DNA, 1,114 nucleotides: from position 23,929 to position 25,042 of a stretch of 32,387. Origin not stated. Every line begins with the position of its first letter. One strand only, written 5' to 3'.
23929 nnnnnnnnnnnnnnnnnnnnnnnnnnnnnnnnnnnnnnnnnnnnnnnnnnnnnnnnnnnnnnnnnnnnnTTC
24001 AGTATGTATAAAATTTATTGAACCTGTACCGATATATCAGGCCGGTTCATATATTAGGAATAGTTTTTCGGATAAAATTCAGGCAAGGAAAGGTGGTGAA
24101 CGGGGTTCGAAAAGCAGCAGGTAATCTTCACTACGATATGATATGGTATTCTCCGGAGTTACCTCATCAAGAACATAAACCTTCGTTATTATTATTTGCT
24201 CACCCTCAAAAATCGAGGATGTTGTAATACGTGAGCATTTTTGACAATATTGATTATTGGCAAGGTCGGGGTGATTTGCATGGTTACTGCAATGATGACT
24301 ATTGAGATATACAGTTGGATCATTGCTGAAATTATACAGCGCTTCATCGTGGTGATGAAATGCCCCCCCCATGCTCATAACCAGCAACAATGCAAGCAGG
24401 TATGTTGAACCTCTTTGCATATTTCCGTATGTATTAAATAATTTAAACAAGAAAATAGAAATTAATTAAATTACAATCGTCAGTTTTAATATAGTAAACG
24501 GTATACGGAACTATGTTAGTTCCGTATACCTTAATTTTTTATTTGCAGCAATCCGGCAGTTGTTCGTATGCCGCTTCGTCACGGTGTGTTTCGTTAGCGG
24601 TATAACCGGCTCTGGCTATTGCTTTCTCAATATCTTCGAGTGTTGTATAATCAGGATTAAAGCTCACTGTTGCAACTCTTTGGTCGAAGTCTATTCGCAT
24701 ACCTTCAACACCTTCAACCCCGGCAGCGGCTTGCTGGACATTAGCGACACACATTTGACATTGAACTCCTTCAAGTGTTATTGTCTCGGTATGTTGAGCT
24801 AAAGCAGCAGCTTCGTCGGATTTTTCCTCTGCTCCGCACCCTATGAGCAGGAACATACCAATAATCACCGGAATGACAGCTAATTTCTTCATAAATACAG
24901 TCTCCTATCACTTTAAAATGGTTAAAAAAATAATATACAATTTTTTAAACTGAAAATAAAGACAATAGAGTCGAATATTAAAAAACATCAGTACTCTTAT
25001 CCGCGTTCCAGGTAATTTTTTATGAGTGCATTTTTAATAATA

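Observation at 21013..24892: Four-gene TonB-dependent module with an HMA lipoprotein and two uncharacterised His-rich partners (best candidate for an undescribed system)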

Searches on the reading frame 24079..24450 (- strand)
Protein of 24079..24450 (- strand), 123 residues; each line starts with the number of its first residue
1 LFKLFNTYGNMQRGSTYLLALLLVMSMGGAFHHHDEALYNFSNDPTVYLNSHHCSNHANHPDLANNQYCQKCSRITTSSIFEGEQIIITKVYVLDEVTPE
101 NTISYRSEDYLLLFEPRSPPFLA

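Call 3: search_protein_families(library=pfam, proteins=[window:24079-24450:-], max_evalue=1)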
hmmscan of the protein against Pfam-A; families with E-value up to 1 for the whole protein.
window:24079-24450:- (123 aa): 2 families
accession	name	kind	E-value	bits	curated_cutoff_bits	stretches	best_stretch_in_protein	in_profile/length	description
PF10083.14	DUF2321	-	0.029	14.4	24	1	47-97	7-57/157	Uncharacterized protein conserved in bacteria (DUF2321)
PF20558.3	DUF6769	-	0.037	15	27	1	18-80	8-68/130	Family of unknown function (DUF6769)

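Call 4: search_protein_families(library=ncbifam, proteins=[window:24079-24450:-], max_evalue=1)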
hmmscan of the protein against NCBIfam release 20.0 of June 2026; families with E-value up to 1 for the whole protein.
window:24079-24450:- (123 aa): 1 family
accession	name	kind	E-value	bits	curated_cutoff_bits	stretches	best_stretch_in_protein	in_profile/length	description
NF047702.1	LIC10965_fam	subfamily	0.11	12.8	130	1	18-44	10-36/104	LIC10965 family protein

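Call 9: find_homologous_proteins(query=window:24082-24420:-, max_evalue=0.01)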
Query seq(113 aa) (113 aa): 5 proteins with E <= 0.01 among 5 candidates.
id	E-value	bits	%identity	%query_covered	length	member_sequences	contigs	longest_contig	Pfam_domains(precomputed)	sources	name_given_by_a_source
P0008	7.0e-71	253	99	100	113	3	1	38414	-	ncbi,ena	-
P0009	3.9e-47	177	69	100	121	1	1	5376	-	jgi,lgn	-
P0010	6.9e-28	115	48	97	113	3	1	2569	-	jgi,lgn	-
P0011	1.9e-25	107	50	97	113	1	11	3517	-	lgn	-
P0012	1.5e-24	104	47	97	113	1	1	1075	-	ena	-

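Call 16: find_homologous_proteins(query=A1, max_evalue=0.01)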
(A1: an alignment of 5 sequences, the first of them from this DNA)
Query A1 (5 sequences) (113 aa, profile of the alignment): 9 proteins with E <= 0.01 among 1002 candidates.
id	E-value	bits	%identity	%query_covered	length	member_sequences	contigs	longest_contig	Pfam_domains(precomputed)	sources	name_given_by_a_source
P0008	3.4e-56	206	99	100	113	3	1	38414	-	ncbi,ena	-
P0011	3.0e-55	203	50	97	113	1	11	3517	-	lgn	-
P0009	2.0e-54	200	69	100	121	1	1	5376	-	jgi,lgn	-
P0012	9.5e-54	198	47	97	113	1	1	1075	-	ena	-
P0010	4.8e-53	196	48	97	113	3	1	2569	-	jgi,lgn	-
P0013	4.0e-45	170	43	97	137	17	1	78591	-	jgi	jgi:hypothetical protein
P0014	2.7e-39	151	52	100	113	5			-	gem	-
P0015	1.5e-22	97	35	97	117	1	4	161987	-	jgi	jgi:hypothetical protein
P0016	1.3e-21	94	34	97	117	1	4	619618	-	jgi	jgi:hypothetical protein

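Call 17: search_protein_families(library=pfam, alignment_id=A1, max_evalue=1)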
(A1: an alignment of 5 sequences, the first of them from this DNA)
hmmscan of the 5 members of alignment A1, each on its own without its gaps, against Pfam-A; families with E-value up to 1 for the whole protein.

A. member 1, seq(113 aa): 2 families
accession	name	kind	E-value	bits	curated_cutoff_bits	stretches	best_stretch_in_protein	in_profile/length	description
PF10083.14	DUF2321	-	0.024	14.7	24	1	37-87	7-57/157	Uncharacterized protein conserved in bacteria (DUF2321)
PF20558.3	DUF6769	-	0.029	15.4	27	1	8-70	8-68/130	Family of unknown function (DUF6769)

B. families by the number of members that match (of 5 scanned): 3 families
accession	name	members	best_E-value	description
PF10083.14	DUF2321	1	0.024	Uncharacterized protein conserved in bacteria (DUF2321)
PF20558.3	DUF6769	1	0.029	Family of unknown function (DUF6769)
PF16160.10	DUF4866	1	0.061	Domain of unknown function (DUF4866)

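Call 18: find_encoding_contigs(protein=P0016, flank=7000, max_places=2)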
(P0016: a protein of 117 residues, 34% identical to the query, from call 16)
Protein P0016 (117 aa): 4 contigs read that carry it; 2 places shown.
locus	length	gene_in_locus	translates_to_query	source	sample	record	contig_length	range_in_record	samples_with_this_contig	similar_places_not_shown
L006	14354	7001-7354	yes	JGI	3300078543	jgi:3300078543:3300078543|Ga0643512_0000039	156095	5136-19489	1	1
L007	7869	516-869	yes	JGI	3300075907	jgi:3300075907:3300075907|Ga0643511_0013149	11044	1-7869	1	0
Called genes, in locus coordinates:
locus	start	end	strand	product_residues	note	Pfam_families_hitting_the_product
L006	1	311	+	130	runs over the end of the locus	PF06262:Zincin_1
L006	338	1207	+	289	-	PF04338:DUF481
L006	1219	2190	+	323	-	PF01699:Na_Ca_ex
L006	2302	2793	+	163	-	PF01814:Hemerythrin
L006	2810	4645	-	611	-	PF04389:Peptidase_M28, PF01546:Peptidase_M20 (weak), PF13180:PDZ_2, PF17820:PDZ_6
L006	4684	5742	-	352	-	PF26550:Tricorn_2nd (faint), PF07676:PD40 (faint), PF26549:Tricorn_N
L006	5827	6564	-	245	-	PF08534:Redoxin, PF00578:AhpC-TSA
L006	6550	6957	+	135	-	PF00403:HMA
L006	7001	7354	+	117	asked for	-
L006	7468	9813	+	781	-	PF13620:CarboxypepD_reg, PF13715:CarbopepD_reg_2, PF07715:Plug, PF00593:TonB_dep_Rec_b-barrel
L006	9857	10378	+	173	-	-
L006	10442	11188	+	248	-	PF00106:adh_short, PF08659:KR, PF13561:adh_short_C2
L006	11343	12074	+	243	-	PF01618:MotA_ExbB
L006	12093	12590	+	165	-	PF02472:ExbD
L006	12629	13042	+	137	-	PF02472:ExbD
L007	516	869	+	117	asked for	-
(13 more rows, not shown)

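Call 19: find_encoding_contigs(protein=P0015, flank=7000, max_places=2)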
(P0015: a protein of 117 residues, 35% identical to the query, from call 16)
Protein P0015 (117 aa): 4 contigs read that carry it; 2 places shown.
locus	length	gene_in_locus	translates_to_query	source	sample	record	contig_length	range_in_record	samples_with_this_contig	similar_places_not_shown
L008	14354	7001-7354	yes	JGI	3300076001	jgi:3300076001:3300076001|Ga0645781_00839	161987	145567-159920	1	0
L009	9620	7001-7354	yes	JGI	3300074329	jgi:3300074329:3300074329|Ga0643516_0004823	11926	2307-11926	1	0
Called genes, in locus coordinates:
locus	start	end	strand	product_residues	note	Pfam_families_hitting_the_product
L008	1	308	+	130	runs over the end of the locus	PF06262:Zincin_1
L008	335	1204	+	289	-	PF04338:DUF481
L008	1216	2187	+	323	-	PF01699:Na_Ca_ex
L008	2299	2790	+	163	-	PF01814:Hemerythrin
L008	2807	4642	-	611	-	PF02225:PA (faint), PF04389:Peptidase_M28, PF01546:Peptidase_M20 (weak), PF13180:PDZ_2, PF17820:PDZ_6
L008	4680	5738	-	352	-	PF26550:Tricorn_2nd (faint), PF26549:Tricorn_N, PF07676:PD40 (weak)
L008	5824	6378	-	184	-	PF00578:AhpC-TSA, PF08534:Redoxin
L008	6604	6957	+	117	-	PF00403:HMA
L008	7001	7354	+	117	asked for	-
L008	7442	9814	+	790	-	PF13620:CarboxypepD_reg, PF13715:CarbopepD_reg_2, PF07715:Plug, PF00593:TonB_dep_Rec_b-barrel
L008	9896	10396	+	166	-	-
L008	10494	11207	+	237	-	PF00106:adh_short, PF08659:KR (weak), PF13561:adh_short_C2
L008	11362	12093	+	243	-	PF01618:MotA_ExbB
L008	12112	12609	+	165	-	PF02472:ExbD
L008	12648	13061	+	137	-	PF02472:ExbD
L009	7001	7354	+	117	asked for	-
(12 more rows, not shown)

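Call 20: find_encoding_contigs(protein=P0013, flank=7000, max_places=2)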
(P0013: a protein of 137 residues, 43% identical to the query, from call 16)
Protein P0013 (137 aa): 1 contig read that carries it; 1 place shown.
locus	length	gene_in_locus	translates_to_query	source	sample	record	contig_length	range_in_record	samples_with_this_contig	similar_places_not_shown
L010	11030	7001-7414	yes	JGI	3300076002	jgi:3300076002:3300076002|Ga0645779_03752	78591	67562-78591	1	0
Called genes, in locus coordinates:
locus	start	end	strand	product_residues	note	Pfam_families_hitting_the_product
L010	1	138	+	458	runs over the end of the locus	PF01212:Beta_elim_lyase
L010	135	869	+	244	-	-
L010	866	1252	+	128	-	PF06262:Zincin_1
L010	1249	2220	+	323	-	PF01699:Na_Ca_ex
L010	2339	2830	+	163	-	PF01814:Hemerythrin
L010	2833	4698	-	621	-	PF02225:PA (weak), PF04389:Peptidase_M28, PF00595:PDZ (weak), PF13180:PDZ_2, PF17820:PDZ_6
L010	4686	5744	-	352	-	PF26549:Tricorn_N, PF26550:Tricorn_2nd (weak), PF26549:Tricorn_N, PF07676:PD40 (weak)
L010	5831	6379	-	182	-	PF08534:Redoxin, PF00578:AhpC-TSA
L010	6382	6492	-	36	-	-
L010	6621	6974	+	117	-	PF00403:HMA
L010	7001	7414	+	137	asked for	-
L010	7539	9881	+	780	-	PF13620:CarboxypepD_reg, PF13715:CarbopepD_reg_2, PF07715:Plug, PF00593:TonB_dep_Rec_b-barrel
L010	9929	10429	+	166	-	-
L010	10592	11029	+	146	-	?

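Call 27: search_solved_structures(query=A1, max_evalue=10)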
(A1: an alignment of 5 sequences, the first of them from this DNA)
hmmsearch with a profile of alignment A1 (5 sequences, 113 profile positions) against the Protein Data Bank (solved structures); distinct sequences matched with E-value up to 10: 2.
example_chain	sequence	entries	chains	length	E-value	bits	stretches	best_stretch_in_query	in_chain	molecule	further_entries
7nn6_A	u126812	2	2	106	0.15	15.2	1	18-55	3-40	ToxR | Cholera toxin transcriptional activator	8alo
6bzf_A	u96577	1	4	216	0.22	14.7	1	21-80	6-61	Sporulation-specific protein 16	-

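Call 52: find_encoding_contigs(protein=P0008, flank=3000, max_places=3)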
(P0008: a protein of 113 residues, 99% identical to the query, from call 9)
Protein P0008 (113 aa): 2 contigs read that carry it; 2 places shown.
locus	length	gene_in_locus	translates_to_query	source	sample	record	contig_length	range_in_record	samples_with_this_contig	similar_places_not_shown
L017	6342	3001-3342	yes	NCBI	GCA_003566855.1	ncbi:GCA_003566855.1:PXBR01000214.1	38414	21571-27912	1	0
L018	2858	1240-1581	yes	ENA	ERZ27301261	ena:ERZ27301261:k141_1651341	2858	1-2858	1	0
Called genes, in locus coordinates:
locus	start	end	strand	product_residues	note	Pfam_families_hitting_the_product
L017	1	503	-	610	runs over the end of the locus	PF02225:PA (weak), PF04389:Peptidase_M28, PF01546:Peptidase_M20 (weak), PF13180:PDZ_2, PF17820:PDZ_6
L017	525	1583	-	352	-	PF07676:PD40 (faint), PF26549:Tricorn_N, PF26550:Tricorn_2nd (weak), PF26549:Tricorn_N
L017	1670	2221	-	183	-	PF00578:AhpC-TSA, PF08534:Redoxin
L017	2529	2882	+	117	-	PF00403:HMA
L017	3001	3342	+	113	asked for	-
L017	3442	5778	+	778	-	PF13620:CarboxypepD_reg, PF13715:CarbopepD_reg_2, PF07715:Plug, PF00593:TonB_dep_Rec_b-barrel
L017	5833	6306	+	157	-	-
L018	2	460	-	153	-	?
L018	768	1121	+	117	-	PF00403:HMA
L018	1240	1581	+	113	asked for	-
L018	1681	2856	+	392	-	?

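Call 61: predict_structure(alignment_id=A5)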
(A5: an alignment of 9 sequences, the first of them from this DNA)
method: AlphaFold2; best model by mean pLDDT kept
length: 113 residues; sequences in the alignment: 9
mean_pLDDT: 43.6   pTM: 0.20
mean pLDDT of the five models: 43.6, 40.0, 40.0, 37.9, 37.1
residues with pLDDT >= 90: 0; 70-90: 11; 50-70: 13; < 50: 89
segments of 3 or more residues with pLDDT < 50: 18-47, 53-58, 63-113
pLDDT, mean of each block of 10 residues (from residue 1): 74 62 30 33 48 49 42 33 32 39 42 28
secondary structure, 60 per line:
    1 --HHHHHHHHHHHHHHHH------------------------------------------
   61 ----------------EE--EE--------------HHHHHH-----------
elements in order: H3-18 H97-102

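Call 82: search_protein_families(library=ncbifam, proteins=[window:24082-24420:-, P0015, P0011], max_evalue=10)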
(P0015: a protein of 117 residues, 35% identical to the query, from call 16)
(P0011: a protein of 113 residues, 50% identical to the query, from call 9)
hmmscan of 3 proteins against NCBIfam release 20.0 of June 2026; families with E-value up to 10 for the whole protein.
seq(113 aa): 1 family
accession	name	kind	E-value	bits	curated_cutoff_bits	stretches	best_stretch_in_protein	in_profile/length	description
NF047702.1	LIC10965_fam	subfamily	0.081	13.2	130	1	8-34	10-36/104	LIC10965 family protein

P0015 (117 aa): 0 families

P0011 (113 aa): 1 family
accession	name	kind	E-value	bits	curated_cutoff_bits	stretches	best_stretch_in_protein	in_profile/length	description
NF047702.1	LIC10965_fam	subfamily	0.28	11.5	130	1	7-28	9-30/104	LIC10965 family protein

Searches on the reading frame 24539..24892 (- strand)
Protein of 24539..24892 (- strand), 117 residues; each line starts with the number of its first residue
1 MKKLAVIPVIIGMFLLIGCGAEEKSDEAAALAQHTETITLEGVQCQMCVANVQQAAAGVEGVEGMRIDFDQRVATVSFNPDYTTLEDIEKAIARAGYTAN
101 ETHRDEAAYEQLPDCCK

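Call 3: search_protein_families(library=pfam, proteins=[window:24539-24892:-], max_evalue=1)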
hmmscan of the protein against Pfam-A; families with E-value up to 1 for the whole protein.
window:24539-24892:- (117 aa): 2 families
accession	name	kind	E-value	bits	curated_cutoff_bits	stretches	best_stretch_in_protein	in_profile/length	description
PF00403.32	HMA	-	3.3e-11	43.8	24.8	1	37-98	1-62/62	Heavy-metal-associated domain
PF19803.4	DUF6286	-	0.02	15.8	35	1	42-95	34-87/108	Family of unknown function (DUF6286)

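Call 4: search_protein_families(library=ncbifam, proteins=[window:24539-24892:-], max_evalue=1)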
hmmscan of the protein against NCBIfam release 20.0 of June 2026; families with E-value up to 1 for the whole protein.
window:24539-24892:- (117 aa): 19 families
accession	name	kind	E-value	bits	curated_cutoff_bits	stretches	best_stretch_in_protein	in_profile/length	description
NF041115.1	UxxU_metal_bind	equivalog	2.9e-12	46.6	95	1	36-100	6-70/74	metal-binding (seleno)protein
TIGR00003.1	TIGR00003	subfamily_domain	2.1e-11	43.9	62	1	37-99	3-65/66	copper ion binding protein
NF033794.2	chaper_CopZ_Eh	exception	3.3e-11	43.2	95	1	37-100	3-66/68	copper chaperone CopZ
NF033795.1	chaper_CopZ_Bs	exception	4.7e-11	42.7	91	1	36-98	2-64/66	copper chaperone CopZ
NF045683.1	MerT_CopZ_Se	exception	8.3e-11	41.8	375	1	24-100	152-228/235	MerT/CopZ fusion-like heavy metal transport selenoprotein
NF033556.1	MerTP_fusion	equivalog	1e-10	41.6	180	1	33-99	119-185/186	mercuric transport protein MerTP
TIGR02052.1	MerP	equivalog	1.5e-10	41.5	92.55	1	31-99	20-88/92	mercury resistance system periplasmic binding protein MerP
NF047957.1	CopZ_AFE_1862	equivalog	2.5e-10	40.6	85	1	38-99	3-61/62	CopZ family metallochaperone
NF033781.1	chaper_CopP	exception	3.5e-09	36.7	112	1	36-98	2-63/65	copper-binding metallochaperone CopP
NF007952.0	PRK10671.1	equivalog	1.8e-08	33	1316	1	29-106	98-172/838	copper-exporting P-type ATPase CopA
NF010311.1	PRK13748.1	subfamily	2.5e-08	33.2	600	1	37-109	2-73/560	mercury(II) reductase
NF008262.1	PRK11033.1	equivalog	2e-06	26.5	1005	1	22-109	29-114/731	zinc/cadmium/mercury/lead-transporting ATPase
NF033775.1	P_type_ZntA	exception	3.7e-06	25.5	1240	1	26-107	40-119/732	Zn(II)/Cd(II)/Pb(II) translocating P-type ATPase ZntA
NF033553.1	MerP_Gpos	exception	2.6e-05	24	110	1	23-97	34-109/112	mercury resistance system substrate-binding protein MerP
NF047536.1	Cu_chaper_CsoZ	equivalog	0.0013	19.1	77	1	35-98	2-64/66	putative copper chaperone CsoZ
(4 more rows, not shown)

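Call 74: find_related_loci(query=A7, collection=metagenome_contigs, flank=6000)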
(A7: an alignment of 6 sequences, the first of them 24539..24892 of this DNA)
Query A7 (117 aa) in metagenome_contigs; peptide patterns used: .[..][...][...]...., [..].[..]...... (x = any residue, [..] = any of these).
230 stretches matched a pattern; 126 encode a relative of the query (tblastn E <= 1e-3); the best 80 are kept; 80 distinct loci.
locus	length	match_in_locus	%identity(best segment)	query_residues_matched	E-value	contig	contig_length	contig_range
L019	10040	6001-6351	64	1-117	3e-51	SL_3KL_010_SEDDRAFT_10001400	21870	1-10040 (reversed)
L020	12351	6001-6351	51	1-117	3e-40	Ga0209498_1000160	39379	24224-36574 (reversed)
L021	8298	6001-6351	50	1-117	2e-37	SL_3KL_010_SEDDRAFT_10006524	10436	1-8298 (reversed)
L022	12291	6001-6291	44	21-117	1e-24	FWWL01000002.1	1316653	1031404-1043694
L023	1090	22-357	36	1-117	9e-21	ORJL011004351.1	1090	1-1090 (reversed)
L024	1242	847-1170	35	1-116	1e-20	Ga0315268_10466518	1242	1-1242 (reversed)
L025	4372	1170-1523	36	1-117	4e-20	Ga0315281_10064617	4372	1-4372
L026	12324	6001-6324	34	1-117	3e-19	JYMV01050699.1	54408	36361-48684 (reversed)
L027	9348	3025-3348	34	1-117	2e-18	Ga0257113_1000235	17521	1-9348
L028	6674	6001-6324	32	1-117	6e-19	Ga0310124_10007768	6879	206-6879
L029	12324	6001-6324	34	1-117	1e-18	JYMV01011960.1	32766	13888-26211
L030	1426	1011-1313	38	10-117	8e-18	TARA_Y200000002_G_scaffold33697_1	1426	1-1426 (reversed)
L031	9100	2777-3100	32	1-117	7e-18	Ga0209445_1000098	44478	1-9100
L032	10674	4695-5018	32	1-117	7e-18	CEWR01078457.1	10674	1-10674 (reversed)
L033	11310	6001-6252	39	34-117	1e-17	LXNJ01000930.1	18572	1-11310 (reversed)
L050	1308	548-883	31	1-116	5e-14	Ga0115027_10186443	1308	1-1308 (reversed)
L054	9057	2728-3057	33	1-117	1e-13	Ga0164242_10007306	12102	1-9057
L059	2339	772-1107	30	1-116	6e-12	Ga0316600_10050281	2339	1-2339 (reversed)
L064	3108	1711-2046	26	1-116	3e-11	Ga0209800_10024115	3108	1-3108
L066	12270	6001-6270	33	29-117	2e-10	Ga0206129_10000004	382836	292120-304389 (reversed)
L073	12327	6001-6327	26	7-117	6e-10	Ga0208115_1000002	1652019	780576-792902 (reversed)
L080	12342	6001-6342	28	3-116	2e-9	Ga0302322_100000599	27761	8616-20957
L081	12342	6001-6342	28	3-116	2e-9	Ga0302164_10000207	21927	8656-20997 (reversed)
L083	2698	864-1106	29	35-116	3e-9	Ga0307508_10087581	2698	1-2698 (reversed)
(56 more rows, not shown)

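Call 77: search_protein_families(library=pfam, proteins=[L066:5460-5888:+, L066:6295-8511:+, L073:6365-8608:+, L080:5422-5853:+, L080:6580-10284:+, L066:5881-6291:+, L073:5061-5471:-, L026:6534-8243:+, L026:4659-5894:+, L054:3150-3500:+], max_evalue=0.01)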
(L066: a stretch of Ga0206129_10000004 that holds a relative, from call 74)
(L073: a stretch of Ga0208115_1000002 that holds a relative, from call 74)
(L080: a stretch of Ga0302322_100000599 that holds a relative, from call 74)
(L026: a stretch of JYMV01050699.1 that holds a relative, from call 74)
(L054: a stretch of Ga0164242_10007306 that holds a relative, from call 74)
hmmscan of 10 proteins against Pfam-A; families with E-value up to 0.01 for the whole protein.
L066:5460-5888:+ (143 aa): 0 families

L066:6295-8511:+ (739 aa): 3 families
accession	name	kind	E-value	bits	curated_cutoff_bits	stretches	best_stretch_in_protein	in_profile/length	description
PF13715.12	CarbopepD_reg_2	-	2.2e-15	56.9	32.2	1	24-106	1-86/88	CarboxypepD_reg-like domain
PF13620.12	CarboxypepD_reg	-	2.3e-07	31.5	32.3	1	23-97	1-81/82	Carboxypeptidase regulatory-like domain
PF07715.20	Plug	-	0.00069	20.5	23.9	1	125-221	9-104/107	TonB-dependent Receptor Plug Domain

L073:6365-8608:+ (748 aa): 2 families
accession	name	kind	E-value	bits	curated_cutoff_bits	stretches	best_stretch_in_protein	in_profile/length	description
PF07715.20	Plug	-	1.1e-07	32.7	23.9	1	122-224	5-106/107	TonB-dependent Receptor Plug Domain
PF13715.12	CarbopepD_reg_2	-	2.6e-07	31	32.2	1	35-109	9-88/88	CarboxypepD_reg-like domain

L080:5422-5853:+ (144 aa): 0 families

L080:6580-10284:+ (1235 aa): 1 family
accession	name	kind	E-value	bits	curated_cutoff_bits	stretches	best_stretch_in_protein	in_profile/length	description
PF00873.25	ACR_tran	-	2.2e-176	588.9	28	4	7-535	2-497/1021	AcrB/AcrD/AcrF family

L066:5881-6291:+ (137 aa): 1 family
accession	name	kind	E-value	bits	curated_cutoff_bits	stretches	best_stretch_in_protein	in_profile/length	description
PF00403.32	HMA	-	0.00087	20.1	24.8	1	52-110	1-61/62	Heavy-metal-associated domain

L073:5061-5471:- (137 aa): 1 family
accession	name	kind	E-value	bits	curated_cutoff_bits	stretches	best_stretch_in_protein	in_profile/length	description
PF09345.15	SiaC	-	3.3e-32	111.1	24.5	1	14-129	1-119/120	SiaC family regulatory phosphoprotein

L026:6534-8243:+ (570 aa): 1 family
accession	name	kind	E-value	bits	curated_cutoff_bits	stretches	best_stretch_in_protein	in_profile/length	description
PF01019.26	G_glu_transpept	-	1.6e-161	539.1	27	1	51-564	2-511/512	Gamma-glutamyltranspeptidase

L026:4659-5894:+ (412 aa): 1 family
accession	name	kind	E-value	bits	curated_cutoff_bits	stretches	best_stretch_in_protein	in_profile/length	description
PF00375.23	SDF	-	1.3e-122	410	27.9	1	9-403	1-386/387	Sodium:dicarboxylate symporter family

L054:3150-3500:+ (117 aa): 0 families

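Call 82: search_protein_families(library=ncbifam, proteins=[L073:6368-8611:+, L066:6295-8511:+, L073:6001-6357:+], max_evalue=10)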
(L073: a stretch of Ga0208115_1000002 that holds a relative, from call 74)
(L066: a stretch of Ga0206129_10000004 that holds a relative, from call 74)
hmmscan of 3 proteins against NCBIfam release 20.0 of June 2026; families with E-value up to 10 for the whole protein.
L073:6368-8611:+ (747 aa): 4 families
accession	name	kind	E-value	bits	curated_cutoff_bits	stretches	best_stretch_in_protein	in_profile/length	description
NF010051.0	PRK13528.1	subfamily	0.0025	16.1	583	1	432-570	419-558/727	FepA family TonB-dependent siderophore receptor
NF010010.0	PRK13483.1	equivalog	0.0028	15.7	927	1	408-486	339-420/660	ligand-gated channel protein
NF010011.0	PRK13484.1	equivalog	0.0036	15.6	1197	1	440-614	387-559/682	IreA family TonB-dependent siderophore receptor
NF010038.0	PRK13513.1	equivalog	0.0061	15.1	942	1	397-705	316-633/659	ligand-gated channel protein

L066:6295-8511:+ (739 aa): 1 family
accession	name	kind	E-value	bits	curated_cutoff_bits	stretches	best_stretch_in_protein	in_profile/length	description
TIGR04056.1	OMP_RagA_SusC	subfamily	2.9e-15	55.7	368.25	1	24-146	3-119/981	SusC/RagA family TonB-linked outer membrane protein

L073:6001-6357:+ (118 aa): 9 families
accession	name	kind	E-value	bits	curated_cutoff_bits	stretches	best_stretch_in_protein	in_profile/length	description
NF033795.1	chaper_CopZ_Bs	exception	4.4e-06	26.8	91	1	37-90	10-64/66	copper chaperone CopZ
NF033556.1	MerTP_fusion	equivalog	1.2e-05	25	180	1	22-90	114-184/186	mercuric transport protein MerTP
TIGR00003.1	TIGR00003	subfamily_domain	1.5e-05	25.1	62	1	31-91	3-65/66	copper ion binding protein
NF033794.2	chaper_CopZ_Eh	exception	0.00087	19.4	95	1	32-92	4-66/68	copper chaperone CopZ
NF047957.1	CopZ_AFE_1862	equivalog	0.0035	17.7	85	1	33-91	4-61/62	CopZ family metallochaperone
NF041115.1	UxxU_metal_bind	equivalog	0.005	16.9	95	1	34-91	10-69/74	metal-binding (seleno)protein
TIGR02052.1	MerP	equivalog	0.0062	17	92.55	1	13-89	8-86/92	mercury resistance system periplasmic binding protein MerP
NF033775.1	P_type_ZntA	exception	0.055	11.7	1240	1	20-99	40-119/732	Zn(II)/Cd(II)/Pb(II) translocating P-type ATPase ZntA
NF047328.1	OMP_TP0733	subfamily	0.18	11.2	130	1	2-41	2-43/202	TP0733 family outer membrane beta-barrel protein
